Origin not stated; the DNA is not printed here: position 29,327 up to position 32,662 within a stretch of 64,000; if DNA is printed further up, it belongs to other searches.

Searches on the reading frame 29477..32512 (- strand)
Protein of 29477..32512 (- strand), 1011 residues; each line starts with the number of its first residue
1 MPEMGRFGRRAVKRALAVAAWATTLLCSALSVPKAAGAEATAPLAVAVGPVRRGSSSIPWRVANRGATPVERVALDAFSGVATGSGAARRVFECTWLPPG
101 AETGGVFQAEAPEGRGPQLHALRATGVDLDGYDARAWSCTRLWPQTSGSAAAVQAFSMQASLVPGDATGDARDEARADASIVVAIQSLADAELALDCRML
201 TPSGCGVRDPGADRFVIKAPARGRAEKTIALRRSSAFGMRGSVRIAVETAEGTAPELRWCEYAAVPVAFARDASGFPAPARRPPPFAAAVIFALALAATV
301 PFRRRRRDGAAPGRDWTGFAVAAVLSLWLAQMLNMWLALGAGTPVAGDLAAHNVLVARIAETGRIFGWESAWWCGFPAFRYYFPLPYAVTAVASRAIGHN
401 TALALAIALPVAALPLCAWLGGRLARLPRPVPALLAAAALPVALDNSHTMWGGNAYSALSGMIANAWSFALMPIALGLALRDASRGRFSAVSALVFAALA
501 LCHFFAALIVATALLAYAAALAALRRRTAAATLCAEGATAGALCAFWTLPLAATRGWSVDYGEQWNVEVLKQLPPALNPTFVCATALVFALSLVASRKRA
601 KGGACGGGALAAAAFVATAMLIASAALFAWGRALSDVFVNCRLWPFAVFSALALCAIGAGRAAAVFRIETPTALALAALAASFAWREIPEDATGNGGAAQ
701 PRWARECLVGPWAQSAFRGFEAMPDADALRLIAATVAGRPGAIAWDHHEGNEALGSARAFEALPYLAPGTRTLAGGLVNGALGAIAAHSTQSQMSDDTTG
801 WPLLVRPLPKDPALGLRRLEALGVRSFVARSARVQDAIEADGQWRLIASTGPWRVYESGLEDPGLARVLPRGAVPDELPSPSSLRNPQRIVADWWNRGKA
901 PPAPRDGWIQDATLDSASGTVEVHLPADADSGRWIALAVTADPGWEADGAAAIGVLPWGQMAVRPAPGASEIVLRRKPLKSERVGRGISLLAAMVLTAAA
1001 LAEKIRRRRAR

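Call 90: search_protein_families(library=pfam, proteins=[window:29477-32512:-], max_evalue=0.00001)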
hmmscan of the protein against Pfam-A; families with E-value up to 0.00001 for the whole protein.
window:29477-32512:- (1011 aa): 1 family
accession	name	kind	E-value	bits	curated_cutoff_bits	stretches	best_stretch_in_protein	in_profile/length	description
PF10131.15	PTPS_related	-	3e-09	36.4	26.4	1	379-662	1-283/621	6-pyruvoyl-tetrahydropterin synthase related domain; membrane protein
